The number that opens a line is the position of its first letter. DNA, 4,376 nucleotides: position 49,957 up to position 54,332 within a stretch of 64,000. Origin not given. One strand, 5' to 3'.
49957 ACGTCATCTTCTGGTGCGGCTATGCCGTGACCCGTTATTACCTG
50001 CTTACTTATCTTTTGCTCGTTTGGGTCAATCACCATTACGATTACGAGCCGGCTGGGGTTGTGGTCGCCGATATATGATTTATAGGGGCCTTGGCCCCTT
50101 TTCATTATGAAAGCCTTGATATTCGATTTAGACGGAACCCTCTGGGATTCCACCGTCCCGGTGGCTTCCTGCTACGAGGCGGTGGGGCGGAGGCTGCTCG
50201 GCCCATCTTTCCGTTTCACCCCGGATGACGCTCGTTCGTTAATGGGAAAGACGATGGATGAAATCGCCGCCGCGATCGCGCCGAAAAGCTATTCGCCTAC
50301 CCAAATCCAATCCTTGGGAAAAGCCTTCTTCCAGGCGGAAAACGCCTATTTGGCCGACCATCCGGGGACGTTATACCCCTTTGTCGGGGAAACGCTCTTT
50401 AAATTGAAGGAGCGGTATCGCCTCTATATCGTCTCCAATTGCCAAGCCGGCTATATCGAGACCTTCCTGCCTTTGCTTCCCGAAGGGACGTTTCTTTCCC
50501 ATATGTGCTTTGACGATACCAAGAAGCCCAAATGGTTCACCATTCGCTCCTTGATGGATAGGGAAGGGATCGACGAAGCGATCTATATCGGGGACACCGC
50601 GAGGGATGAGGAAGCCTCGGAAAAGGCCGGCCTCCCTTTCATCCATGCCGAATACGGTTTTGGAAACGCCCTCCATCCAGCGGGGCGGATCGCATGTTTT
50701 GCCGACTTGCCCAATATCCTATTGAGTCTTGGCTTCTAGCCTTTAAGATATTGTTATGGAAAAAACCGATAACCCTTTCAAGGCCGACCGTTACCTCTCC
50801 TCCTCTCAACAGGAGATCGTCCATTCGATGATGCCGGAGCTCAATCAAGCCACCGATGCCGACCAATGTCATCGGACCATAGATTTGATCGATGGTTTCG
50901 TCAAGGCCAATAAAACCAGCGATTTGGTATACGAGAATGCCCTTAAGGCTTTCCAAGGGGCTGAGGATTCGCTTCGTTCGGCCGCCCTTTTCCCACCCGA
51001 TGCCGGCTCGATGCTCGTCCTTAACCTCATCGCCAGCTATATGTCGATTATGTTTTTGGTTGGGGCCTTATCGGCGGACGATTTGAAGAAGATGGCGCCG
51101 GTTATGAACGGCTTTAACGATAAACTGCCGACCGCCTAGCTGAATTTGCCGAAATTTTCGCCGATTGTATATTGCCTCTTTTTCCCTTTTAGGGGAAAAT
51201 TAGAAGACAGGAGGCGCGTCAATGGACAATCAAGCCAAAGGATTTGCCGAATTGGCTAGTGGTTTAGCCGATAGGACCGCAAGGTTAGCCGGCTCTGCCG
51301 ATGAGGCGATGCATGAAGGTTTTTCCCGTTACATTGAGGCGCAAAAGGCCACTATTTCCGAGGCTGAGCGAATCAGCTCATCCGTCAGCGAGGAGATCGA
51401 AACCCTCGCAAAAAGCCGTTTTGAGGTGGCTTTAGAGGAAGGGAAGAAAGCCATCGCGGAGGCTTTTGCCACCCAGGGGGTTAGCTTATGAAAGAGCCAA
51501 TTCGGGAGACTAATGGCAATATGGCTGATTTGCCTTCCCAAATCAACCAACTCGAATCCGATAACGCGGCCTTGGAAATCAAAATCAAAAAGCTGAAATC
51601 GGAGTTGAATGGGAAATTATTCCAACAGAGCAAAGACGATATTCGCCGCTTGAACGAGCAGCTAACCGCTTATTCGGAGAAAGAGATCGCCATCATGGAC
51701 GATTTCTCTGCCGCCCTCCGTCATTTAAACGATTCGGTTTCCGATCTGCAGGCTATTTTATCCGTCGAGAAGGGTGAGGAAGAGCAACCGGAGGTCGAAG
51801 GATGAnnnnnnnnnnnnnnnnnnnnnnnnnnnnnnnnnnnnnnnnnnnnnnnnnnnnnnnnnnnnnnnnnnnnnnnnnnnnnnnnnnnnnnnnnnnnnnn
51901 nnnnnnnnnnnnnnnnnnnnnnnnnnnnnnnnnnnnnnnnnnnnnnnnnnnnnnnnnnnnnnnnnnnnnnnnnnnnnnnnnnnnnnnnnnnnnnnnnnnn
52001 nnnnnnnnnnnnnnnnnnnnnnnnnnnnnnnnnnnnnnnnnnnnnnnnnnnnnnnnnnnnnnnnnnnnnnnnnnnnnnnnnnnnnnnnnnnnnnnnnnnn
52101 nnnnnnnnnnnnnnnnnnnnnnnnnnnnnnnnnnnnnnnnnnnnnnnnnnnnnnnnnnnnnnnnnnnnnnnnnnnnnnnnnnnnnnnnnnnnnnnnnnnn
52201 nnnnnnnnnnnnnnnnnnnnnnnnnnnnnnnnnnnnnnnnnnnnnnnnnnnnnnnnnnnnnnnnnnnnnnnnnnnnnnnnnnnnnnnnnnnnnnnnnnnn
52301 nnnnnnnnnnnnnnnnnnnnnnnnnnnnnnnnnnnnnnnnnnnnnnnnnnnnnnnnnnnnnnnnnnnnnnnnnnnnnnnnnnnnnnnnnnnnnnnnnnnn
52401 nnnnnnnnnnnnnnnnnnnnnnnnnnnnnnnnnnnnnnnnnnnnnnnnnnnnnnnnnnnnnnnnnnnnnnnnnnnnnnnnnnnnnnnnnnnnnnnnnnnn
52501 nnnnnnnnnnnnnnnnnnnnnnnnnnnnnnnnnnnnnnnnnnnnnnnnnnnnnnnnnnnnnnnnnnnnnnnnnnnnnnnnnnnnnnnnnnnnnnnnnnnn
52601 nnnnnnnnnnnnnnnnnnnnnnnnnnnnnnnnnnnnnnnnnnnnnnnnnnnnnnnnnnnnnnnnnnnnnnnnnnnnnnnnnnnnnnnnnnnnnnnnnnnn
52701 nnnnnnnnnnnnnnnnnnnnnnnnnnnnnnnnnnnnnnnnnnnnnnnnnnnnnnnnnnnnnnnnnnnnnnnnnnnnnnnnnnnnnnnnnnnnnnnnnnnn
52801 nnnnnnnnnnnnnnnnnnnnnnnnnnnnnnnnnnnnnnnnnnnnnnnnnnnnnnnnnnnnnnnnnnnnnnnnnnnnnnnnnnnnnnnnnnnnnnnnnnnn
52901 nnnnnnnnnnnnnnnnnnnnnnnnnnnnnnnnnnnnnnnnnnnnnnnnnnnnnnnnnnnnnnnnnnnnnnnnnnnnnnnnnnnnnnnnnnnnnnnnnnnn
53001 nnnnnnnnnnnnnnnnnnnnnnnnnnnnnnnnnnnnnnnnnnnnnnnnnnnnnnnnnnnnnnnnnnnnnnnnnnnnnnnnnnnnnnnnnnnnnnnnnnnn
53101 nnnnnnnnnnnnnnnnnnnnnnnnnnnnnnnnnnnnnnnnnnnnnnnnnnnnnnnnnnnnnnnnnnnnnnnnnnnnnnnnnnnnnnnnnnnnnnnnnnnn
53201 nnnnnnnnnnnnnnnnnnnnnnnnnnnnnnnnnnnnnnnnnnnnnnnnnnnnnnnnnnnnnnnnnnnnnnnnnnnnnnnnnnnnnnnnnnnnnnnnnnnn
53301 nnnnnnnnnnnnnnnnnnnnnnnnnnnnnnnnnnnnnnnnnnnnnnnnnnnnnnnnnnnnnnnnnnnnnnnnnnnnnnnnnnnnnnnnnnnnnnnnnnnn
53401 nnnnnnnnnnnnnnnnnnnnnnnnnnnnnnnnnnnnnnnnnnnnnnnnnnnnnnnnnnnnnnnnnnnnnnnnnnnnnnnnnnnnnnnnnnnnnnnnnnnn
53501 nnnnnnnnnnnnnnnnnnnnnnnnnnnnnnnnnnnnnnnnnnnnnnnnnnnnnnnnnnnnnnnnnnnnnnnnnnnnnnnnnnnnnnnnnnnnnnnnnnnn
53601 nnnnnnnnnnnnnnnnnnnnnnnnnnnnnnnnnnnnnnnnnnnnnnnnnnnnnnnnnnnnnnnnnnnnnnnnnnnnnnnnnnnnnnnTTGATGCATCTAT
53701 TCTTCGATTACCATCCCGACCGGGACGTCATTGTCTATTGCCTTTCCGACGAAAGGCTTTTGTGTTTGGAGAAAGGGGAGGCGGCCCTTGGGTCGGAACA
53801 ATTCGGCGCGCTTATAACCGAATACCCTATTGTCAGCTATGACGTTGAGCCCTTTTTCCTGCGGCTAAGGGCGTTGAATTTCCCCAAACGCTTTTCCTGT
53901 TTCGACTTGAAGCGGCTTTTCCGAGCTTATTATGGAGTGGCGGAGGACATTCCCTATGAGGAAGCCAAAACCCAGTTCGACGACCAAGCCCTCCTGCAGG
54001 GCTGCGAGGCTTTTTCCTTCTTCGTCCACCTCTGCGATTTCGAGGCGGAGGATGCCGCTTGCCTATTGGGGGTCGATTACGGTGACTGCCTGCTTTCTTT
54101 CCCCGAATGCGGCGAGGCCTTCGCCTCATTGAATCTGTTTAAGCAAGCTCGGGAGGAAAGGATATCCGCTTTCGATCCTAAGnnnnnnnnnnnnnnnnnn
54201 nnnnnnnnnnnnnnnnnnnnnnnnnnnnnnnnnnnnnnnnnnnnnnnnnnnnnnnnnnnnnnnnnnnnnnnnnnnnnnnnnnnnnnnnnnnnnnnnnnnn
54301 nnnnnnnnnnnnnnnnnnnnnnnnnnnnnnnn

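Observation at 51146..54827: Tightly coupled 4-gene operon of unknown function, pairing a membrane-anchored coiled-coil protein with a DEDDh exonuclease: candidate undescribed system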

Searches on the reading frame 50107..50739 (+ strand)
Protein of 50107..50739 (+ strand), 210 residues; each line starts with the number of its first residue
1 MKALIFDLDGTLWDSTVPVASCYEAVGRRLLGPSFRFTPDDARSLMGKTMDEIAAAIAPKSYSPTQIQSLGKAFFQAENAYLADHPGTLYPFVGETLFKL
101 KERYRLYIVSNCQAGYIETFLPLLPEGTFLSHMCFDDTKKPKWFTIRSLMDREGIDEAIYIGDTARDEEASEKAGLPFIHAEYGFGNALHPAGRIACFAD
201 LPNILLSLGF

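Call 9: search_protein_families(library=pfam, proteins=[window:50107-50739:+], max_evalue=0.001)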
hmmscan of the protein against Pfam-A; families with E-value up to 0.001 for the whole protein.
window:50107-50739:+ (210 aa): 3 families
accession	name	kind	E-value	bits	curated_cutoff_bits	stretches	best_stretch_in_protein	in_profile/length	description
PF13419.12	HAD_2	-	1.3e-19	71.4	23.8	1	4-179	1-176/178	Haloacid dehalogenase-like hydrolase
PF00702.32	Hydrolase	-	7.6e-10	39.9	26.4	1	1-175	1-191/191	haloacid dehalogenase-like hydrolase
PF12710.13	HAD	-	0.00061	20.7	27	1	5-167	2-184/189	haloacid dehalogenase-like hydrolase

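Call 88: search_protein_families(library=ncbifam, proteins=[window:50107-50739:+], max_evalue=0.01)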
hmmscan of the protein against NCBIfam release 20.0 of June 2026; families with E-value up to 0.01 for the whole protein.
window:50107-50739:+ (210 aa): 16 families
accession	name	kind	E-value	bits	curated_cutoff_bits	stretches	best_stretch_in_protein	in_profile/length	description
NF009695.0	PRK13222.1-2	equivalog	6.4e-13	48.7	225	1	1-187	6-199/226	phosphoglycolate phosphatase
TIGR01449.2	PGP_bact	equivalog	4.4e-11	42.7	180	1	5-186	2-189/213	phosphoglycolate phosphatase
NF009697.0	PRK13222.1-4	equivalog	3.2e-10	39.7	327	1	1-189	7-203/232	phosphoglycolate phosphatase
TIGR01549.1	HAD-SF-IA-v1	subfamily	5.9e-09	36.5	23.3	1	100-175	73-149/149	HAD-IA family hydrolase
NF009699.0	PRK13225.1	equivalog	3.3e-07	30.1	368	1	2-187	63-244/273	phosphoglycolate phosphatase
TIGR01662.1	HAD-SF-IIIA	subfamily_domain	1.3e-06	28.6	44.6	1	93-180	30-137/141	HAD-IIIA family hydrolase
TIGR02253.1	CTE7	subfamily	8.9e-06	25.6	169.75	1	2-164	3-176/221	TIGR02253 family HAD-type hydrolase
NF009804.0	PRK13288.1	equivalog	1.5e-05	24.5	218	1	2-176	4-176/215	pyrophosphatase PpaX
NF009694.0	PRK13222.1-1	equivalog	2.4e-05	23.8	415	1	74-208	97-239/252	phosphoglycolate phosphatase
NF005213.0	PRK06698.1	equivalog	3e-05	23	768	1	2-186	242-431/459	bifunctional 5'-methylthioadenosine/S-adenosylhomocysteine nucleosidase/phosphatase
NF009698.0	PRK13223.1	equivalog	6.9e-05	22.1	466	1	3-186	15-205/272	phosphoglycolate phosphatase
NF009700.0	PRK13226.1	equivalog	0.00024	20.9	342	1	2-185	13-198/229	phosphoglycolate phosphatase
TIGR01993.1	Pyr-5-nucltdase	equivalog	0.00049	20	142.9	1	3-176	2-178/183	pyrimidine 5'-nucleotidase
TIGR02009.1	PGMB-YQAB-SF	subfamily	0.00094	19.4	153.35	1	1-84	1-85/186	beta-phosphoglucomutase family hydrolase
TIGR01428.1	HAD_type_II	equivalog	0.001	19.1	125.4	1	1-139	1-144/197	haloacid dehalogenase type II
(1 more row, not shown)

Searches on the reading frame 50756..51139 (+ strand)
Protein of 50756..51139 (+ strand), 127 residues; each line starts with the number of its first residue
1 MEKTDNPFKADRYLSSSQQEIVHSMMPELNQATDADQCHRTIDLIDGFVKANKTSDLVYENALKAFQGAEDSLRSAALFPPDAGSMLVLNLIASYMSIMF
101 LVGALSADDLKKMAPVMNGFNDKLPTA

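Call 9: search_protein_families(library=pfam, proteins=[window:50756-51139:+], max_evalue=0.001)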
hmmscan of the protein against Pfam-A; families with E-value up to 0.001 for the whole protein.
window:50756-51139:+ (127 aa): 0 families

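Call 64: search_protein_families(library=pfam, proteins=[window:50756-51139:+], max_evalue=10)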
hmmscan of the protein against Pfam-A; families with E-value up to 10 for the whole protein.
window:50756-51139:+ (127 aa): 0 families

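Call 65: search_protein_families(library=phrogs, proteins=[window:50756-51139:+], max_evalue=0.1)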
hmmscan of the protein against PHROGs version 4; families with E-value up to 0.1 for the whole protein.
window:50756-51139:+ (127 aa): 0 families

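Call 88: search_protein_families(library=ncbifam, proteins=[window:50756-51139:+], max_evalue=0.01)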
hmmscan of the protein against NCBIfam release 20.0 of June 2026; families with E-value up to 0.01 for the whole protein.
window:50756-51139:+ (127 aa): 0 families
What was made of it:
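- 50756..51139 (+): p127: a 127-aa acidic protein with one strongly hydrophobic helix (aa 87-105). It matches no family. It is conserved between HAD and gene 1 in the high-GC clade and in the distant lineages, and absent from the low-GC Enteromonas clade. No Pfam or NCBIfam hit (calls 9, 64, 88).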

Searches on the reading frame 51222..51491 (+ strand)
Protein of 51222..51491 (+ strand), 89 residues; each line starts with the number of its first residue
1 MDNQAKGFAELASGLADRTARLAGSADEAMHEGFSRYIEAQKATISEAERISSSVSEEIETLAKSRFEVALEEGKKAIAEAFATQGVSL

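Call 3: search_protein_families(library=pfam, proteins=[window:51222-51491:+], max_evalue=1)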
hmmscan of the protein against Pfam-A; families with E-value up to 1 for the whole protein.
window:51222-51491:+ (89 aa): 1 family
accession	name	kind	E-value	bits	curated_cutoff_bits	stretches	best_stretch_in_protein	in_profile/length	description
PF09218.15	DUF1959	-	0.17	12.5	24.3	1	46-81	80-114/116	Domain of unknown function (DUF1959)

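Call 4: search_protein_families(library=padloc, proteins=[window:51222-51491:+], max_evalue=1)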
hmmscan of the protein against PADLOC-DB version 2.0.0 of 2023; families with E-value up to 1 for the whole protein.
window:51222-51491:+ (89 aa): 0 families

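Call 5: search_protein_families(library=ncbifam, proteins=[window:51222-51491:+], max_evalue=1)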
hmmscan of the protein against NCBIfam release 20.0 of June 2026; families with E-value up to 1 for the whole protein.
window:51222-51491:+ (89 aa): 3 families
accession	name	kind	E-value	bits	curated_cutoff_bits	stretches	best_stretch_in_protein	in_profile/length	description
TIGR04319.1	SerAla_Lrha_rpt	domain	0.00078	19.7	120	1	2-81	93-169/175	Ser-Ala-175 repeat protein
TIGR02821.1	fghA_ester_D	equivalog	0.082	12.4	281.7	1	7-78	72-142/275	S-formylglutathione hydrolase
NF008261.0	PRK11032.1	equivalog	0.13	12.3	183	1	1-68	1-68/160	zinc ribbon-containing protein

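Call 65: search_protein_families(library=phrogs, proteins=[window:51222-51491:+], max_evalue=0.1)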
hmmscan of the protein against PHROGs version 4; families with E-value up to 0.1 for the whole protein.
window:51222-51491:+ (89 aa): 0 families

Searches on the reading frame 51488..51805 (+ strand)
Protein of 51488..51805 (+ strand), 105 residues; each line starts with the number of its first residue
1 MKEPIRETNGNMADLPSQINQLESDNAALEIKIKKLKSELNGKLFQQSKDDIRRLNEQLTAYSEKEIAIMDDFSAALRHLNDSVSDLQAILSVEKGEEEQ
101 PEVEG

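Call 3: search_protein_families(library=pfam, proteins=[window:51488-51805:+], max_evalue=1)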
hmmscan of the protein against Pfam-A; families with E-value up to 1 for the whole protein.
window:51488-51805:+ (105 aa): 27 families (the best 25 are shown)
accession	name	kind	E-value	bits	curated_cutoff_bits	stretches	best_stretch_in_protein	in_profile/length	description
PF05531.17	NPV_P10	-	6.1e-05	23.9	29.8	1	52-103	27-73/75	Nucleopolyhedrovirus P10 protein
PF25450.1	Rab11-FIP3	-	0.0028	18.4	31.9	1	6-75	50-121/125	Rab11-FIP3-like domain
PF10234.14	Cluap1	-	0.0028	17.6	25.8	1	2-41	171-210/268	Clusterin-associated protein-1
PF06156.18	YabA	-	0.0068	17.4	30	1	1-51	13-65/103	Initiation control protein YabA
PF14523.12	Syntaxin_2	-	0.007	16.8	26.5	1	5-83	9-93/134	Syntaxin-like protein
PF18933.6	PsbP_2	-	0.0073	16.8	27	1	20-69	77-126/184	PsbP-like protein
PF04513.17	Baculo_PEP_C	-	0.0074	16.8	38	1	16-89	29-99/140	Baculovirus polyhedron envelope protein, PEP, C terminus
PF00038.26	Filament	-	0.011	15.9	40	1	2-88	3-88/313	Intermediate filament protein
PF03357.26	Snf7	-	0.012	15.7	27.3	1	14-87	5-77/171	Snf7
PF08614.16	ATG16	-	0.016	15.8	33.7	1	16-65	122-173/200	Autophagy protein 16 (ATG16)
PF16326.10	ABC_tran_CTD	-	0.018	15.7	32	1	18-64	9-55/69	ABC transporter C-terminal domain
PF10732.14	DUF2524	-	0.02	15.6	25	1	43-92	9-58/84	Protein of unknown function (DUF2524)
PF21825.2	crAss001_48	-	0.024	15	24.8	1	19-61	4-47/61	crAss001_48 related protein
PF25443.1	ANG-1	-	0.026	15.2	28.5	1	17-88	21-87/105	ANG-1-like domain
PF14662.11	KASH_CCD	-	0.029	14.8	43.3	1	1-61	72-130/191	Coiled-coil region of CCDC155 or KASH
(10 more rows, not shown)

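Call 4: search_protein_families(library=padloc, proteins=[window:51488-51805:+], max_evalue=1)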
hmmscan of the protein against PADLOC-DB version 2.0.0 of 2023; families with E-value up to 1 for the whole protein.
window:51488-51805:+ (105 aa): 2 families
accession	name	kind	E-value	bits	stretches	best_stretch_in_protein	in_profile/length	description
PDLC00512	JetC1|JetC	-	0.0029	13.7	1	3-80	270-347/1123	DUF3584 domain; MukB-like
PDLC03863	LmuB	-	0.0058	13.3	1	6-93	351-443/610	-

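Call 5: search_protein_families(library=ncbifam, proteins=[window:51488-51805:+], max_evalue=1)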
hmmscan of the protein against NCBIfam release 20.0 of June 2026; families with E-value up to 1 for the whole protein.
window:51488-51805:+ (105 aa): 13 families
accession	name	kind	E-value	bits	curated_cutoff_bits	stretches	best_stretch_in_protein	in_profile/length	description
NF011925.1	PRK15396.1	subfamily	0.0035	17.5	108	1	17-60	25-70/78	major outer membrane lipoprotein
NF045995.1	MAG0865_DivIVA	hypoth_equivalog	0.0055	16.8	55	1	7-44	24-61/69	MAG0865 family DivIVA-related protein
NF045487.1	ASRP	equivalog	0.0076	14.9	300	1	4-99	363-453/593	archaea-specific SMC-related protein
TIGR02169.1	SMC_prok_A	equivalog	0.021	12.5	729.4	1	5-70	754-819/1165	chromosome segregation protein SMC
NF040888.1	trans_reg_YafC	equivalog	0.023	13.6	470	1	19-94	24-98/293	DNA-binding transcriptional regulator YafC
NF008416.0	PRK11242.1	equivalog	0.026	13.8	277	1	22-88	25-89/300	transcriptional regulator CynR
TIGR04211.1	SH3_and_anchor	equivalog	0.031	13.9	65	1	12-88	68-145/198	TIGR04211 family SH3 domain-containing protein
NF040697.1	VPA1267_fam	equivalog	0.041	14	90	1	13-41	100-128/143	VPA1267 family protein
NF008352.0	PRK11139.1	subfamily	0.043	12.9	288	1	23-87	31-94/305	transcriptional regulator GcvA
NF046104.1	PptglHdxlasePcsB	equivalog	0.13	11.5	450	1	7-84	29-104/400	peptidoglycan hydrolase PcsB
NF000414.2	blaPME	exception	0.16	11.3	650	1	18-57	135-175/309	PME family extended-spectrum class A beta-lactamase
TIGR04527.1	mycoplas_twoTM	subfamily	0.2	11.3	125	1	5-88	49-134/248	MG_279/MG_280 family protein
NF047408.1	SA0632_fam_LP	equivalog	0.67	9.6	70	0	13-50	25-61/68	SA0632 family lipoprotein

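Call 65: search_protein_families(library=phrogs, proteins=[window:51488-51805:+], max_evalue=0.1)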
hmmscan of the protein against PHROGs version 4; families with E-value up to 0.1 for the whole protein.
window:51488-51805:+ (105 aa): 13 families
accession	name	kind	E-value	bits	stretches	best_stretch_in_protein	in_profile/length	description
phrog_4038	-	unknown function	0.012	16.8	1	17-92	42-115/123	-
phrog_9321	-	unknown function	0.014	16.1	1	15-35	14-34/45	-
phrog_4673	-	unknown function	0.017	16.2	1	63-95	13-41/50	-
phrog_2352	-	unknown function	0.023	15.8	0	18-40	3-25/52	-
phrog_35702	-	unknown function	0.025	15.6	1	60-80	23-43/48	-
phrog_13576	-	other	0.042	15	0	3-64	56-112/126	methyltransferase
phrog_36335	-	unknown function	0.061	14.1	0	36-94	76-136/165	-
phrog_10610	-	unknown function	0.071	14.3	0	57-97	17-58/68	-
phrog_77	-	DNA, RNA and nucleotide metabolism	0.072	12.5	1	12-89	500-589/967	SbcC-like subunit of palindrome specific endonuclease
phrog_13310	-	unknown function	0.075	14.3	0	66-92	12-38/80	-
phrog_6188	-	unknown function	0.082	14.4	0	11-66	75-118/125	-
phrog_13113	-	unknown function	0.091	14.2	0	9-41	96-128/134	-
phrog_1193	-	other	0.093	13.7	0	1-38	11-48/76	hemolysin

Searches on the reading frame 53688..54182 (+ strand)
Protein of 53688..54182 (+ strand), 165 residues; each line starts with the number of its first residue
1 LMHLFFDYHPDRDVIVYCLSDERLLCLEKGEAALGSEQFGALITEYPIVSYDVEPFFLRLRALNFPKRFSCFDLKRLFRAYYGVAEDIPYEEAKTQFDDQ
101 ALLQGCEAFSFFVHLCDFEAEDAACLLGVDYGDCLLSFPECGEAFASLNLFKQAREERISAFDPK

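Call 64: search_protein_families(library=pfam, proteins=[window:53688-54182:+], max_evalue=10)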
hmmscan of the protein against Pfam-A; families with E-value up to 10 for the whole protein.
seq(165 aa): 1 family
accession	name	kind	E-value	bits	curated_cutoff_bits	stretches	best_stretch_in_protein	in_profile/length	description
PF00643.29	zf-B_box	-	0.099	13.3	24.1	1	8-26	8-26/42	B-box zinc finger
